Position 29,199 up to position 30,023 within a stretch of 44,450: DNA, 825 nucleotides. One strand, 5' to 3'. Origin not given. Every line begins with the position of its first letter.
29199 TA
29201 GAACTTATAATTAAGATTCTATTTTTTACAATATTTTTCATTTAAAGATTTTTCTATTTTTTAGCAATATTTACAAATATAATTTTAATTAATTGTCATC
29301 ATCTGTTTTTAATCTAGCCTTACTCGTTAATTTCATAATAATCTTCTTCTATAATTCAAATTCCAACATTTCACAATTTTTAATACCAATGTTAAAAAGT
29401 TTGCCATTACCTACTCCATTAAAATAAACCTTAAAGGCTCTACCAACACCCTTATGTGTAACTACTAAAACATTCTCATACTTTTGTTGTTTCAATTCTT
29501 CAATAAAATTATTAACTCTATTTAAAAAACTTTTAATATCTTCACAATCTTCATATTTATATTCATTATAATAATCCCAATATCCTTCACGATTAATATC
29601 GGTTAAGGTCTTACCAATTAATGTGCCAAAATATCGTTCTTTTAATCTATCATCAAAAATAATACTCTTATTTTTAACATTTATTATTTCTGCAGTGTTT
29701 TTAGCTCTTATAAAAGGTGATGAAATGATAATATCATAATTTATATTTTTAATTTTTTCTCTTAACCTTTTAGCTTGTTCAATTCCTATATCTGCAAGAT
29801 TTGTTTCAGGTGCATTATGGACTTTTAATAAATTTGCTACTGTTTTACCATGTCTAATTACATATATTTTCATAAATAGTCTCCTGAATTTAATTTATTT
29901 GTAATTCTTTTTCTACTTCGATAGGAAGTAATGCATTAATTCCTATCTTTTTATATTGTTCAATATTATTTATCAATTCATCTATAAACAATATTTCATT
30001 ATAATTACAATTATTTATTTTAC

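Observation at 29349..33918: Integrative-element cargo: tight four-gene operon of fused nucleotide-degrading and amine-modifying enzymes, a candidate undescribed system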

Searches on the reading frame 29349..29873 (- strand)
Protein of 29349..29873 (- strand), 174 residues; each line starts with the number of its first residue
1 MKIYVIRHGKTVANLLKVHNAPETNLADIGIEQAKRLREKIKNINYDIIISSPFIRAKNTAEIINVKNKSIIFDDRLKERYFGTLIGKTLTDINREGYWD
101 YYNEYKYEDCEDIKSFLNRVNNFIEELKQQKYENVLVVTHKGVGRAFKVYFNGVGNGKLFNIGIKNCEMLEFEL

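Call 3: search_protein_families(library=pfam, proteins=[window:29349-29873:-], max_evalue=0.01)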
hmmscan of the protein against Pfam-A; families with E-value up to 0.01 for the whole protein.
window:29349-29873:- (174 aa): 2 families
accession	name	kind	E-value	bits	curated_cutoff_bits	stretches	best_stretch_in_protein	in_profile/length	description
PF00300.27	His_Phos_1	-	2.4e-34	119.2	21.7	1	3-173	1-180/194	Histidine phosphatase superfamily (branch 1)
PF00782.25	DSPc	-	0.003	17.8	33.5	1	106-146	46-87/133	Dual specificity phosphatase, catalytic domain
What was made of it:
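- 29349..29873 (-): Histidine phosphatase of 174 aa (His_Phos_1, RHG motif). It is an orthologue of the 174-aa gene that follows the NT5C-nucleoside hydrolase gene in other genomes. It matches Pfam His_Phos_1 at 119 bits (call 3).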

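Call 4: search_protein_families(library=ncbifam, proteins=[window:29349-29873:-], max_evalue=0.01)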
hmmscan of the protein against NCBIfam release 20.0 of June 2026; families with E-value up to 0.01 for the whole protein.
window:29349-29873:- (174 aa): 20 families
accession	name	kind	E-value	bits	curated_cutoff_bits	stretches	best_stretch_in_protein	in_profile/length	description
TIGR03162.1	ribazole_cobC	equivalog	1.4e-31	109.3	162.9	1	3-169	1-173/176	alpha-ribazole phosphatase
NF038349.1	dPGM_arch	equivalog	6.1e-27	94.8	225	1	5-169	3-166/194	2,3-diphosphoglycerate-dependent phosphoglycerate mutase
NF011580.0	PRK15004.1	equivalog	4.9e-22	78.9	250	1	1-143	1-152/203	adenosylcobalamin/alpha-ribazole phosphatase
NF045917.1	PhserinePhPspA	equivalog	1.2e-15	57.7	350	1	1-167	2-177/211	phosphoserine phosphatase PspA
NF009994.0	PRK13463.1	equivalog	4.3e-15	56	277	1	2-155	4-166/203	phosphoserine phosphatase 1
NF005567.0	PRK07238.1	equivalog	2.1e-12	47.1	326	1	3-140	180-326/378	bifunctional RNase H/acid phosphatase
TIGR03848.1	MSMEG_4193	subfamily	2.4e-12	46.7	203.85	1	4-105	3-107/204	MSMEG_4193 family putative phosphomutase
NF002901.0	PRK03482.1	equivalog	1.6e-11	44.3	261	1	2-96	3-99/215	2,3-diphosphoglycerate-dependent phosphoglycerate mutase GpmB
TIGR00249.1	sixA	equivalog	2.8e-10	40.3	74.5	1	1-66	1-65/154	phosphohistidine phosphatase SixA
NF009993.0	PRK13462.1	equivalog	2.4e-08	33.9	226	1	3-147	8-154/203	acid phosphatase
NF010717.0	PRK14119.1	equivalog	5e-08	32.8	378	1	2-93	3-101/228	2,3-diphosphoglycerate-dependent phosphoglycerate mutase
TIGR01258.1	pgm_1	subfamily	5.2e-07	29.3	81.7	1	2-92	2-99/245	2,3-bisphosphoglycerate-dependent phosphoglycerate mutase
NF010716.0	PRK14118.1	equivalog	6e-07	29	409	1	1-88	1-95/227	2,3-diphosphoglycerate-dependent phosphoglycerate mutase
NF010714.0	PRK14116.1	equivalog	4.4e-06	26.4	401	1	2-92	3-100/229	2,3-diphosphoglycerate-dependent phosphoglycerate mutase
NF002339.0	PRK01295.1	equivalog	1.3e-05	24.7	316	1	4-94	6-103/206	2,3-bisphosphoglycerate-dependent phosphoglycerate mutase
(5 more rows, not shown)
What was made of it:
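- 29349..29873 (-): Its best NCBIfam hit is the CobC-type alpha-ribazole phosphatase at 109 bits, below the 162.9 cut-off (call 4).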

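Call 26: search_solved_structures(query=window:29349-29873:-, max_evalue=0.00001)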
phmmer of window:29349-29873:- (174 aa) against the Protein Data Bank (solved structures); distinct sequences matched with E-value up to 0.00001: 10.
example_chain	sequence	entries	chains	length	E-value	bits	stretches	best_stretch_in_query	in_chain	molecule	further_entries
9mmh_A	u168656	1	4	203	4.6e-15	59.4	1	2-168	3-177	Phosphoglycerate mutase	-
6nru_A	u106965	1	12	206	1.2e-14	58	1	1-144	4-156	CobC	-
6e4b_A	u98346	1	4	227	1.9e-14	57.4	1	1-144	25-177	Adenosylcobalamin/alpha-ribazole phosphatase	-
4ij5_A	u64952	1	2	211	2.9e-12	50.3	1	2-167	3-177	Phosphoserine phosphatase 1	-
4ij6_A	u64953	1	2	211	2.7e-11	47.1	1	22-167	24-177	Phosphoserine phosphatase 1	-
5zkk_A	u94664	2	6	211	7.1e-10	42.5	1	2-96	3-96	Phosphoglycerate mutase family protein, putative | Phosphoglycerate mutase family protein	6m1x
5zr2_A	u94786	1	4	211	1.8e-08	37.9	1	2-96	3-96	Phosphoglycerate mutase family protein, putative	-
3hjg_A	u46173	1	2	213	3.2e-07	33.9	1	2-154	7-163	Putative alpha-ribazole-5'-phosphate phosphatase CobC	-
1ebb_A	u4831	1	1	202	3.3e-06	30.6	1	3-147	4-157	PHOSPHATASE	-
1h2e_A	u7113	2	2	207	3.5e-06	30.5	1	3-147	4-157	PHOSPHATASE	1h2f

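Call 29: search_protein_families(library=padloc, proteins=[window:29349-29873:-], max_evalue=0.01)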
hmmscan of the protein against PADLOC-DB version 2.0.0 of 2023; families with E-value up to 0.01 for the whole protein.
window:29349-29873:- (174 aa): 0 families

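Call 35: search_protein_families(library=phrogs, proteins=[window:29349-29873:-], max_evalue=0.001)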
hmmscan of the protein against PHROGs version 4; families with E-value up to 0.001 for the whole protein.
window:29349-29873:- (174 aa): 1 family
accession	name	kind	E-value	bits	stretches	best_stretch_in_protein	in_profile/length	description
phrog_12933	-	unknown function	4.3e-28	99.7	1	1-174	2-187/197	-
